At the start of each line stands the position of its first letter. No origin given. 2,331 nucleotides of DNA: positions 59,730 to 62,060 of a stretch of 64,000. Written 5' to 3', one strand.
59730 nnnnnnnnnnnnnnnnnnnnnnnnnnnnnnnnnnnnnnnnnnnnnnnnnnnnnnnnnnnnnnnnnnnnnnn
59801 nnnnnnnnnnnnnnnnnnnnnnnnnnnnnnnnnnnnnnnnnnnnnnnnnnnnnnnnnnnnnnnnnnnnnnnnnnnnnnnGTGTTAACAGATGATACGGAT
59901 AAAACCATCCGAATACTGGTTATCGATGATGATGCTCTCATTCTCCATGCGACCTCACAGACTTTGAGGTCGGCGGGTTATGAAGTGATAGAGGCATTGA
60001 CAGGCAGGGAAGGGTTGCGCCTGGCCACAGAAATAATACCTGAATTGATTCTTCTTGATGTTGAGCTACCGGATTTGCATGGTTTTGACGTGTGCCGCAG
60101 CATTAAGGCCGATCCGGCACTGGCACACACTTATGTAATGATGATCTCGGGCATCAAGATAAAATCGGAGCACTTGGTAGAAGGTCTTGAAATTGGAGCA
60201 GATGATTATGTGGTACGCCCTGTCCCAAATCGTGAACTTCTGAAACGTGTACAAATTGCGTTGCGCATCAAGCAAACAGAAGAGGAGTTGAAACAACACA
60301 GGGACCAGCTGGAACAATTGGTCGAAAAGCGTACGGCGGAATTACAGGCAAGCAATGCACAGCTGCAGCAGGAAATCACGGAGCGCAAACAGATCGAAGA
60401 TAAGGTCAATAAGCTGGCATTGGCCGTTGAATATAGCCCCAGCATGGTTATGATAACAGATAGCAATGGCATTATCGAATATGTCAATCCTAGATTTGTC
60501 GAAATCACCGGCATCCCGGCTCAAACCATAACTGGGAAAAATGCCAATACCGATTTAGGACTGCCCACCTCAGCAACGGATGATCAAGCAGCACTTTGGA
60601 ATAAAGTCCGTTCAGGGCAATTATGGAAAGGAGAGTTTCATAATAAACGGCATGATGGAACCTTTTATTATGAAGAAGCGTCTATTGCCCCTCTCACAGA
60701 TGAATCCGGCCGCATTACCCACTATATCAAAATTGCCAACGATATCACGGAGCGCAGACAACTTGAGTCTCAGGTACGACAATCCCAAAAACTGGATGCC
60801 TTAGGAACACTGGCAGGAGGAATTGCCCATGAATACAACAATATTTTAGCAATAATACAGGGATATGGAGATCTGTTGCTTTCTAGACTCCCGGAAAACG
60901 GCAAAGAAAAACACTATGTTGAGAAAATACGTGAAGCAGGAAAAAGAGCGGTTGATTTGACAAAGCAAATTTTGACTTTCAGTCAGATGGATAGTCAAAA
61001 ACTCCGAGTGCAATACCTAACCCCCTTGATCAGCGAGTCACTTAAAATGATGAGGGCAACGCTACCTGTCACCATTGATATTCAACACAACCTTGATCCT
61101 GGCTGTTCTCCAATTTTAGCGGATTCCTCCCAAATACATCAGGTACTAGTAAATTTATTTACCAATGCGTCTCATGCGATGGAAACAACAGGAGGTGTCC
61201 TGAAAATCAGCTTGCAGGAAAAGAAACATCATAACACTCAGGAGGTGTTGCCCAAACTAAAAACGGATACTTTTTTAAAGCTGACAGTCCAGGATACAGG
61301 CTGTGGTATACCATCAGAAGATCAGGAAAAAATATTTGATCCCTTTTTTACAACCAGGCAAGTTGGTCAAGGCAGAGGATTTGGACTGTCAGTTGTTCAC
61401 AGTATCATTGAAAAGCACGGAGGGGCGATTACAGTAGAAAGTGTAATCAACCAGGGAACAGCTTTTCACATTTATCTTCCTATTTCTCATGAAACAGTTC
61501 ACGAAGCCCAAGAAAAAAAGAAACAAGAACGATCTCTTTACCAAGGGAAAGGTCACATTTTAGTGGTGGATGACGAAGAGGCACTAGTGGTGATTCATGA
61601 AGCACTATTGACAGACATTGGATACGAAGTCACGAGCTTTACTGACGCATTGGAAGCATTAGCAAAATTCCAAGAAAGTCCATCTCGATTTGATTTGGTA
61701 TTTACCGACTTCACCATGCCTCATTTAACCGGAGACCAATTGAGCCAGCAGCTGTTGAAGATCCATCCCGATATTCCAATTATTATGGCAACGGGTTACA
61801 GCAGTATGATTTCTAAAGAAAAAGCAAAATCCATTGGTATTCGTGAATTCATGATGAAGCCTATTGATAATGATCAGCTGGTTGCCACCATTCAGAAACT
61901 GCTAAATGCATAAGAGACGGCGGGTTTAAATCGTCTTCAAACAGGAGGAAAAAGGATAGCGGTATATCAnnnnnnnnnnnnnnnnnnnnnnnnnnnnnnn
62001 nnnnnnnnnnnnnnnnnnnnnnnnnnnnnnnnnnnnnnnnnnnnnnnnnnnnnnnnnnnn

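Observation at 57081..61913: Tandem paralogous PAS hybrid histidine kinases separated by, and translationally coupled to, a STAS-domain gene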

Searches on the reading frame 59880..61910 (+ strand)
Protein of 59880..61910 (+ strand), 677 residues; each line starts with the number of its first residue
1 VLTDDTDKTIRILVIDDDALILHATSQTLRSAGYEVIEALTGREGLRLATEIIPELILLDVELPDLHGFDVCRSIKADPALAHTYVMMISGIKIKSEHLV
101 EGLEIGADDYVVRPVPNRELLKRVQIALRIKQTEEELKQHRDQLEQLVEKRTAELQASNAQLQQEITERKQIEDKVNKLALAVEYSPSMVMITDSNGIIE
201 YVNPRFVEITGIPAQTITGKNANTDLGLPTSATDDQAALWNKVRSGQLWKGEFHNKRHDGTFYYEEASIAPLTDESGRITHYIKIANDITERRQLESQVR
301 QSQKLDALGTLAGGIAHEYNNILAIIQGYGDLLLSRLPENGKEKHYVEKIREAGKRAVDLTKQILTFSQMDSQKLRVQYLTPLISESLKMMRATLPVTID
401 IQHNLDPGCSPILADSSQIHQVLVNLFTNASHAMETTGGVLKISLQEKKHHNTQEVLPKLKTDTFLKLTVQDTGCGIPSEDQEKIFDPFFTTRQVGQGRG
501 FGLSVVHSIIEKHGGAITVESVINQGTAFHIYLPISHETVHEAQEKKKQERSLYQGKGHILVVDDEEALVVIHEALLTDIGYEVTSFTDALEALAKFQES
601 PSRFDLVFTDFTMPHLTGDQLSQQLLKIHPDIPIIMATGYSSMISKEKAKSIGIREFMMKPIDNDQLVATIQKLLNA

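Call 4: search_protein_families(library=pfam, proteins=[window:59880-61910:+], max_evalue=0.01)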
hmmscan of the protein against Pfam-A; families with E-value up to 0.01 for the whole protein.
window:59880-61910:+ (677 aa): 9 families
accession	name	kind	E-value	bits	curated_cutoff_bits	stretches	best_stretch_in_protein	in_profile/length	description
PF00072.30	Response_reg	-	6e-46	155.6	30.2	2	560-671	1-110/111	Response regulator receiver domain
PF02518.31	HATPase_c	-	1.9e-24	86.7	26.4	1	415-535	2-109/111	Histidine kinase-, DNA gyrase B-, and HSP90-like ATPase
PF13426.13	PAS_9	-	3.2e-17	63.1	27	1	187-291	1-103/103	PAS domain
PF00989.32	PAS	-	6.5e-16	58.8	22.6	1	180-289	4-113/113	PAS fold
PF08448.16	PAS_4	-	1.8e-12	47.9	23.1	1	184-294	2-110/110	PAS fold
PF00512.31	HisKA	-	1.8e-10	41.2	26.9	1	308-372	2-65/66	His Kinase A (phospho-acceptor) domain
PF08447.18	PAS_3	-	1.8e-08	35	25.6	1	200-285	2-88/89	PAS fold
PF13188.13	PAS_8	-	2e-06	27.9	21.8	1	178-220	2-41/65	PAS domain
PF14501.12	HATPase_c_5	-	0.0015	18.8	22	1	419-521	6-90/102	GHKL domain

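Call 10: find_homologous_proteins(query=window:59880-61910:+, max_evalue=1e-30)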
Query window:59880-61910:+ (677 aa): 6844 proteins with E <= 1e-30 among 8000 candidates; the best 120 are listed.
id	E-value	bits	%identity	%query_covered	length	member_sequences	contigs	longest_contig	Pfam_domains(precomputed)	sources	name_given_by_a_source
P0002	0.0e+0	1492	100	100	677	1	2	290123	PF08447.19,PF13426.14,PF13188.14,PF08448.17,PF02518.32,PF00512.32,PF00989.32,PF00072.31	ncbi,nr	ncbi:MAG: response regulator [SAR324 cluster bacterium]|nr:response regulator [SAR324 cluster bacter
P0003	2.0e-205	702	60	58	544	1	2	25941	PF02518.32,PF00512.32,PF00072.31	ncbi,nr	ncbi:MAG: response regulator [SAR324 cluster bacterium]|nr:response regulator [SAR324 cluster bacter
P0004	9.4e-165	568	45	98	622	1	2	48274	PF13426.14,PF08448.17,PF02518.32,PF00512.32,PF00989.32,PF00072.31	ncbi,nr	ncbi:MAG: response regulator [SAR324 cluster bacterium]|nr:response regulator [SAR324 cluster bacter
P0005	5.5e-159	549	52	81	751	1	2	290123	PF13426.14,PF08448.17,PF02518.32,PF00512.32,PF00989.32,PF00072.31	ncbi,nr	ncbi:MAG: response regulator [SAR324 cluster bacterium]|nr:response regulator [SAR324 cluster bacter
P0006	1.9e-156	540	44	76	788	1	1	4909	PF08447.19,PF13426.14,PF13188.14,PF08448.17,PF02518.32,PF00512.32,PF00989.32,PF00072.31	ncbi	-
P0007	1.3e-154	534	37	76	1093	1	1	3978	PF08447.19,PF13426.14,PF13188.14,PF12860.14,PF24820.2,PF08448.17,PF02518.32,PF00512.32,PF00989.32,PF00072.31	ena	-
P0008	2.3e-154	533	41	98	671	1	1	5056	PF08447.19,PF13426.14,PF13188.14,PF08448.17,PF02518.32,PF00512.32,PF00989.32,PF00072.31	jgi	jgi:PAS domain S-box-containing protein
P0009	8.1e-154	532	39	76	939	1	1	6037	PF13596.13,PF08447.19,PF13426.14,PF13188.14,PF08448.17,PF02518.32,PF00512.32,PF00989.32,PF00072.31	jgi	-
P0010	2.1e-153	530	41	81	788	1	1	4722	PF08447.19,PF13426.14,PF13188.14,PF08448.17,PF02518.32,PF00512.32,PF00989.32,PF00072.31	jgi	-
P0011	1.0e-152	528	42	76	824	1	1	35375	PF08447.19,PF13426.14,PF13188.14,PF24820.2,PF08448.17,PF02518.32,PF00512.32,PF00989.32,PF00072.31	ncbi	ncbi:response regulator [Deltaproteobacteria bacterium TL4]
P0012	2.9e-152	526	43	76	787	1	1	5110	PF08447.19,PF13426.14,PF13188.14,PF08448.17,PF02518.32,PF00512.32,PF00989.32,PF00072.31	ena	-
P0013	4.9e-152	526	34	90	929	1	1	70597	PF08447.19,PF13426.14,PF13188.14,PF08448.17,PF02518.32,PF00512.32,PF23198.2,PF00989.32,PF00072.31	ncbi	-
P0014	3.2e-151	523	49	81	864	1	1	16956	PF08447.19,PF13426.14,PF08448.17,PF02518.32,PF17149.10,PF00512.32,PF00989.32,PF00072.31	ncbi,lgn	-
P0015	4.6e-148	513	41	76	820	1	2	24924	PF08447.19,PF13426.14,PF13188.14,PF08448.17,PF02518.32,PF00512.32,PF00989.32,PF00072.31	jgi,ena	-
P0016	4.7e-148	513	39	98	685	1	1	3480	PF08447.19,PF13426.14,PF13188.14,PF08448.17,PF02518.32,PF00512.32,PF00989.32,PF00072.31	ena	-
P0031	1.1e-142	495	39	98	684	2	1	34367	PF08447.19,PF13426.14,PF13188.14,PF08448.17,PF02518.32,PF00512.32,PF00989.32,PF00072.31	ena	-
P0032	2.4e-142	494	55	63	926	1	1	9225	PF08447.19,PF13426.14,PF13188.14,PF08448.17,PF02518.32,PF00512.32,PF00989.32,PF00072.31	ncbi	-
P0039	7.7e-140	485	47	79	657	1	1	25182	PF08447.19,PF13426.14,PF13188.14,PF08448.17,PF02518.32,PF00512.32,PF00989.32,PF00072.31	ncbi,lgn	-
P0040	1.2e-139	485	39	98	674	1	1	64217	PF08447.19,PF13426.14,PF13188.14,PF08448.17,PF02518.32,PF00512.32,PF00989.32,PF00072.31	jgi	jgi:PAS domain S-box-containing protein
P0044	1.3e-138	481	38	98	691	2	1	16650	PF13426.14,PF08448.17,PF02518.32,PF00512.32,PF00989.32,PF00072.31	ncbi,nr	ncbi:MAG: response regulator [Desulfobacterales bacterium]|nr:response regulator [Desulfobacterales 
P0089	1.8e-129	451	51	57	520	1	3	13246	PF02518.32,PF00512.32,PF23198.2,PF00072.31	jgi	-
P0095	5.9e-129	449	49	57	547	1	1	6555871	PF02518.32,PF00512.32,PF00072.31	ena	-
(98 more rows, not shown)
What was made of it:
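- Checked: The NCBI gene call uses the same start (P0002, call 10).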

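Call 14: find_encoding_contigs(protein=P0004, flank=6000, max_places=2)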
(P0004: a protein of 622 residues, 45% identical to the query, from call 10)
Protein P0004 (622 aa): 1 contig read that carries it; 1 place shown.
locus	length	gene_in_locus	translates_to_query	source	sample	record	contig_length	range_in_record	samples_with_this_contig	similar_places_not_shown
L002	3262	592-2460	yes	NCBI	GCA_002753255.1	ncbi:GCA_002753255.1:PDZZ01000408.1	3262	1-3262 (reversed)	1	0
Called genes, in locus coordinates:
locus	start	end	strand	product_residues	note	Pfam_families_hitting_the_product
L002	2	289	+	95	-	?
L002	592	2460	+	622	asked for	PF00072:Response_reg, PF00989:PAS, PF08448:PAS_4, PF13426:PAS_9, PF00512:HisKA, PF02518:HATPase_c, PF00072:Response_reg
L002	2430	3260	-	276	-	?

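Call 15: find_encoding_contigs(protein=P0003, flank=6000, max_places=2)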
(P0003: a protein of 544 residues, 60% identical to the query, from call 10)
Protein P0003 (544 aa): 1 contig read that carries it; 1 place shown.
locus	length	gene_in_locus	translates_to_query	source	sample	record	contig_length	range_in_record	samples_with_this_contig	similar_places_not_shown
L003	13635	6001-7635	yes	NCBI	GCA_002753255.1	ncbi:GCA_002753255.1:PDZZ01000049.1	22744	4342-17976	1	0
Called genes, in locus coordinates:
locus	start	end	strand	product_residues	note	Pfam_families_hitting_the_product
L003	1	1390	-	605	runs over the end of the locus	PF00239:Resolvase, PF07508:Recombinase, PF13408:Zn_ribbon_recom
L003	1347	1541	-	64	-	-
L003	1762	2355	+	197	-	PF00078:RVT_1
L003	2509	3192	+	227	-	PF04298:Zn_peptidase_2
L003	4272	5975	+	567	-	PF25487:ETR1_N, PF00989:PAS, PF00512:HisKA (weak), PF02518:HATPase_c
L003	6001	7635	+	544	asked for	PF00072:Response_reg, PF00512:HisKA, PF02518:HATPase_c, PF00072:Response_reg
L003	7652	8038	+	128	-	-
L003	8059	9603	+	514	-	-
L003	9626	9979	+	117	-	PF01740:STAS, PF13466:STAS_2 (weak)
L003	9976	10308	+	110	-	PF01740:STAS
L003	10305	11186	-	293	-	PF04055:Radical_SAM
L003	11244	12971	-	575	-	-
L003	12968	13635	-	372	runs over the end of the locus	PF08495:FIST, PF10442:FIST_C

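Call 19: find_encoding_contigs(protein=P0040, flank=5000, max_places=1)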
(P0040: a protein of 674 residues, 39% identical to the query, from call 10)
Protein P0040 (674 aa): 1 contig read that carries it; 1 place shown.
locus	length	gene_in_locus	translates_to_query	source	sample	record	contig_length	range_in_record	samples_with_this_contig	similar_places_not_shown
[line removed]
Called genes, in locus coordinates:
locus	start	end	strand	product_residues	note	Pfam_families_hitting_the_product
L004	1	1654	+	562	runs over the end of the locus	PF02776:TPP_enzyme_N, PF00205:TPP_enzyme_M, PF02775:TPP_enzyme_C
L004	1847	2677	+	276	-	PF04392:ABC_sub_bind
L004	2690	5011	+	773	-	PF09984:sCache_4 (faint), PF00512:HisKA, PF02518:HATPase_c, PF00072:Response_reg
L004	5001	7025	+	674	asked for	PF00072:Response_reg, PF00989:PAS, PF13188:PAS_8, PF13426:PAS_9, PF08447:PAS_3, PF00512:HisKA, PF02518:HATPase_c, PF00072:Response_reg, +1 more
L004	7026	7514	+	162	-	PF01272:GreA_GreB (weak)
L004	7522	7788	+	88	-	PF06794:UPF0270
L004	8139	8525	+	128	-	PF02639:DUF188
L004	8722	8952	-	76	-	-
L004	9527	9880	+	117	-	-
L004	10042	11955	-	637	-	PF13361:UvrD_C (faint), PF13245:AAA_19 (weak), PF01443:Viral_helicase1 (faint), PF00580:UvrD-helicase (weak), PF13538:UvrD_C_2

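Call 20: find_encoding_contigs(protein=P0031, flank=5000, max_places=1)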
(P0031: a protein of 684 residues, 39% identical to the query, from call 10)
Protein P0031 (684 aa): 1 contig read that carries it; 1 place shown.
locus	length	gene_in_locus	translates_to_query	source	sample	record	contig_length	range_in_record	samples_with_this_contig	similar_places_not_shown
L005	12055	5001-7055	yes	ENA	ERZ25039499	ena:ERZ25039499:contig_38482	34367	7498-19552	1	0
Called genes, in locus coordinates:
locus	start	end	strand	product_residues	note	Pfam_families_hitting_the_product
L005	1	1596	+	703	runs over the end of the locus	PF07715:Plug, PF00593:TonB_dep_Rec_b-barrel, PF25183:OMP_b-brl_4 (weak), PF14905:OMP_b-brl_3 (weak)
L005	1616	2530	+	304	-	PF04392:ABC_sub_bind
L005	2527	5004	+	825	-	PF00512:HisKA, PF02518:HATPase_c, PF00072:Response_reg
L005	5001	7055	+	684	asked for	PF00072:Response_reg, PF00989:PAS, PF08448:PAS_4, PF13188:PAS_8 (weak), PF13426:PAS_9, PF00512:HisKA, PF02518:HATPase_c, PF00072:Response_reg, +1 more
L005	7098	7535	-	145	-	PF00293:NUDIX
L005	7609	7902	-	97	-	PF20657:DUF6811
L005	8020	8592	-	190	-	PF00117:GATase, PF07722:Peptidase_C26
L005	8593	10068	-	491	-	PF04715:, PF00425:Chorismate_bind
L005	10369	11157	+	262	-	PF01584:CheW, PF00072:Response_reg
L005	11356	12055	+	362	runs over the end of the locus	PF18152:DAHP_snth_FXD, PF00793:DAHP_synth_1, PF03102:NeuB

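Call 21: find_encoding_contigs(protein=P0044, flank=5000, max_places=1)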
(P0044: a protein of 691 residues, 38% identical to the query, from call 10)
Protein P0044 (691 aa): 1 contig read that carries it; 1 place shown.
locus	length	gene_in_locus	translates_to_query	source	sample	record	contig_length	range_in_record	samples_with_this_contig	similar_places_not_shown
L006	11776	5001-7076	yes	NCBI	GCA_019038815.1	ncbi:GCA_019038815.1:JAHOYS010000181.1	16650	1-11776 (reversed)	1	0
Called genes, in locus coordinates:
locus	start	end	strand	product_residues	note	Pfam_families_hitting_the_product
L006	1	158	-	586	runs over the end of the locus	PF11741:AMIN (weak), PF01520:Amidase_3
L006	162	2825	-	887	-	PF01624:MutS_I, PF05188:MutS_II, PF05192:MutS_III, PF05190:MutS_IV, PF00488:MutS_V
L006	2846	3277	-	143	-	-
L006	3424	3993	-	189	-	PF01551:Peptidase_M23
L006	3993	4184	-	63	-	PF10133:CooT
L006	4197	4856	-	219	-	PF00149:Metallophos, PF12850:Metallophos_2, PF14582:Metallophos_3 (faint)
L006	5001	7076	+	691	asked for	PF00072:Response_reg, PF00989:PAS (faint), PF08448:PAS_4 (faint), PF13426:PAS_9 (weak), PF00512:HisKA, PF02518:HATPase_c, PF00072:Response_reg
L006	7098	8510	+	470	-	PF02629:CoA_binding, PF13380:CoA_binding_2, PF13607:Succ_CoA_lig, PF19045:Ligase_CoA_2 (weak)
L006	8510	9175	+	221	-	PF13549:ATP-grasp_5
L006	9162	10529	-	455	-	PF12838:Fer4_7 (weak)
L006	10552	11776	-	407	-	PF01979:Amidohydro_1, PF07969:Amidohydro_3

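Call 34: find_encoding_contigs(protein=P0014, flank=6000, max_places=1)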
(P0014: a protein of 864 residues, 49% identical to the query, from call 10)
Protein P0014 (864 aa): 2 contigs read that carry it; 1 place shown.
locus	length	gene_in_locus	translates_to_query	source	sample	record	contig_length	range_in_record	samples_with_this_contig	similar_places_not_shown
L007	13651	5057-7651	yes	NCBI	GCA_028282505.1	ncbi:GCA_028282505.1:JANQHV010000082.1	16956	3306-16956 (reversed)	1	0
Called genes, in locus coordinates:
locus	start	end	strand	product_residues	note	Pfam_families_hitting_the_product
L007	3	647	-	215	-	?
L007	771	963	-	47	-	-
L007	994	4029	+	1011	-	-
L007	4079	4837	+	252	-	PF00497:SBP_bac_3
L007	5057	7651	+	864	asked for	PF17149:CHASE5, PF08447:PAS_3, PF00989:PAS (weak), PF08448:PAS_4, PF13426:PAS_9 (weak), PF00512:HisKA, PF02518:HATPase_c, PF00072:Response_reg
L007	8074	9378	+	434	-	PF13433:Peripla_BP_5, PF13458:Peripla_BP_6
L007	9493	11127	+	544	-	PF13646:HEAT_2 (weak), PF02653:BPD_transp_2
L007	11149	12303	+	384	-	PF02653:BPD_transp_2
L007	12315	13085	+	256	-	PF02463:SMC_N (weak), PF13175:AAA_15 (weak), PF13476:AAA_23 (weak), PF00005:ABC_tran, PF13304:AAA_21 (faint), PF12399:BCA_ABC_TP_C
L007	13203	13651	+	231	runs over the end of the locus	PF00005:ABC_tran, PF13304:AAA_21 (faint)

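Call 35: find_encoding_contigs(protein=P0039, flank=6000, max_places=1)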
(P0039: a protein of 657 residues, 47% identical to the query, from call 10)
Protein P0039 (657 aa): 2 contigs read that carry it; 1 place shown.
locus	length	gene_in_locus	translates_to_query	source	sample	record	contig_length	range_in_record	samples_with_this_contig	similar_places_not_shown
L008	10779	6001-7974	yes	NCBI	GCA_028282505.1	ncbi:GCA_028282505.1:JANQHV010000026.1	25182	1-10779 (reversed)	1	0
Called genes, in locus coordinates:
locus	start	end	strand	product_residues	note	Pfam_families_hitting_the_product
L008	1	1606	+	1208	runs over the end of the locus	-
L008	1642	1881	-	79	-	PF09723:Zn_ribbon_8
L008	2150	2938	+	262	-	PF21948:LplA-B_cat, PF03099:BPL_LplA_LipB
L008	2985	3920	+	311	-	-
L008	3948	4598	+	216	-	PF00702:Hydrolase, PF12710:HAD (weak), PF13419:HAD_2, PF13242:Hydrolase_like (faint)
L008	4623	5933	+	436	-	PF00072:Response_reg, PF00211:Guanylate_cyc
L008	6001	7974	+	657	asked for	PF00989:PAS, PF08447:PAS_3, PF13426:PAS_9, PF08447:PAS_3, PF08448:PAS_4, PF00512:HisKA, PF02518:HATPase_c, PF00072:Response_reg, +2 more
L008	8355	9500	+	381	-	-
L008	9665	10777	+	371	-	?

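Call 36: find_encoding_contigs(protein=P0032, flank=6000, max_places=1)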
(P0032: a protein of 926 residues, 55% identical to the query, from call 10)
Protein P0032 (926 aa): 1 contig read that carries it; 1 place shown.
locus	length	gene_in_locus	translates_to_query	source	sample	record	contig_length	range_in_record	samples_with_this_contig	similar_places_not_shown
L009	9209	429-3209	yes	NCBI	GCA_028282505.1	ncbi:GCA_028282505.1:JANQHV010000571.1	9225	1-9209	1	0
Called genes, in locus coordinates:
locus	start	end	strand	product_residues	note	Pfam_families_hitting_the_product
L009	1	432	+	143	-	?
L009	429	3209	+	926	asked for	PF08448:PAS_4 (weak), PF00989:PAS, PF08447:PAS_3, PF13188:PAS_8 (weak), PF13426:PAS_9, PF00512:HisKA, PF02518:HATPase_c, PF00072:Response_reg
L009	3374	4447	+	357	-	PF01547:SBP_bac_1, PF13531:SBP_bac_11, PF13416:SBP_bac_8, PF13343:SBP_bac_6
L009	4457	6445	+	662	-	PF02743:dCache_1 (faint), PF00672:HAMP, PF00211:Guanylate_cyc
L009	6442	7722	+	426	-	PF13579:Glyco_trans_4_4, PF13439:Glyco_transf_4, PF20706:GT4-conflict, PF00534:Glycos_transf_1, PF13692:Glyco_trans_1_4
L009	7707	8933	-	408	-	PF00072:Response_reg, PF02518:HATPase_c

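Call 46: search_protein_families(library=pfam, proteins=[L003:7652-8035:+, L003:8059-9600:+], max_evalue=0.01)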
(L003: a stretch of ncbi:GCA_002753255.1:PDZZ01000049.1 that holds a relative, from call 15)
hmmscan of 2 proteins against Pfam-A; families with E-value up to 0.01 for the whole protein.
L003:7652-8035:+ (128 aa): 0 families

L003:8059-9600:+ (514 aa): 1 family
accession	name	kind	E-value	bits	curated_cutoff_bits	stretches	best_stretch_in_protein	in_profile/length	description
PF11744.14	ALMT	-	0.0019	17.7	20.6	1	323-418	300-396/471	Aluminium activated malate transporter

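Call 57: search_protein_families(library=ncbifam, proteins=[window:59880-61910:+, L003:9626-9976:+, L003:9976-10305:+, L003:7652-8035:+, L003:8059-9600:+], max_evalue=0.001)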
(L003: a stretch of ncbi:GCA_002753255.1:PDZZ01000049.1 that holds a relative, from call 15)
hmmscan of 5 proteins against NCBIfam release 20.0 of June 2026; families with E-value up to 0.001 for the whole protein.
window:59880-61910:+ (677 aa): 171 families (the best 25 are shown)
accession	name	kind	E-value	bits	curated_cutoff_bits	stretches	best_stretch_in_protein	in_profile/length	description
NF010076.0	PRK13557.1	subfamily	2.3e-96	323.4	631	1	166-676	18-534/540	histidine kinase famiy protein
NF010411.0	PRK13837.1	equivalog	1.5e-90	304.4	647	1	279-676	421-813/828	two-component system VirA-like sensor kinase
NF046026.1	HisKinCckACaul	equivalog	3e-85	286.7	1000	2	173-676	181-677/678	cell cycle histidine kinase CckA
NF046020.1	HisKinCckABruc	equivalog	3.8e-85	286.4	1000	1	283-675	455-867/868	cell cycle histidine kinase CckA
NF052574.1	HisKinEspCMyxo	equivalog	2.5e-66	224.4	1200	2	161-676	268-784/785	serine histidine kinase EspC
NF052573.1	HisKinEspAMyxo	equivalog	3.5e-63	213.8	1400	2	165-632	242-705/755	serine histidine kinase EspA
TIGR02956.1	TMAO_torS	equivalog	1.1e-59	202.5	676.5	3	338-676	493-821/967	TMAO reductase system sensor histidine kinase/response regulator TorS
NF008468.0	PRK11360.1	equivalog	1.4e-59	202.1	646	1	184-540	275-613/616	two-component system sensor histidine kinase AtoS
NF008302.0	PRK11091.1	equivalog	4.4e-55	187.2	838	2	132-675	103-643/779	aerobic respiration two-component sensor histidine kinase ArcB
NF047466.1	hybrid_RR_LvrB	exception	4.4e-48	164.3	500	1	290-535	134-376/377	hybrid histidine kinase/response regulator LvrB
NF038297.2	hybrid_HK_HrmK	equivalog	1.7e-45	155.8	725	2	315-673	242-606/607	hybrid histidine kinase/response regulator HrmK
NF041880.1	EPS_EpsF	equivalog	1.1e-43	149.5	900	1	15-534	1-492/492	response regulator EpsF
NF007688.0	PRK10364.1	equivalog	1.6e-43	149.2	479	1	291-538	223-454/460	two-component system sensor histidine kinase ZraS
NF041947.1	LuxQ_Vibrio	equivalog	5.5e-42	143.6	1200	1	315-672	479-836/843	quorum-sensing autoinducer 2 sensor kinase/phosphatase LuxQ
NF007135.0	PRK09581.1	equivalog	6e-42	144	474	2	9-172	2-164/457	PleD family two-component system response regulator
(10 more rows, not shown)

L003:9626-9976:+ (117 aa): 3 families
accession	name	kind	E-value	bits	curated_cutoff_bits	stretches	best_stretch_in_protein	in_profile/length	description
TIGR00377.1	ant_ant_sig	superfamily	5.1e-20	71.4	53.45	1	4-105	6-107/108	anti-sigma factor antagonist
TIGR02886.1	spore_II_AA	equivalog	2e-19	69.6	114.75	1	8-108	6-106/106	anti-sigma F factor antagonist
NF045506.1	antisigant_RssC_Pseudo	equivalog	1.1e-05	25.2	250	1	10-100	13-104/159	anti-sigma factor antagonist RssC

L003:9976-10305:+ (110 aa): 2 families
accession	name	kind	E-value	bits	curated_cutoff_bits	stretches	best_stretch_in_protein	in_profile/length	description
TIGR00377.1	ant_ant_sig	superfamily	3.8e-12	46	53.45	1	5-102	7-107/108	anti-sigma factor antagonist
TIGR02886.1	spore_II_AA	equivalog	6.9e-06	26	114.75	1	7-105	5-106/106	anti-sigma F factor antagonist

L003:7652-8035:+ (128 aa): 0 families

L003:8059-9600:+ (514 aa): 0 families
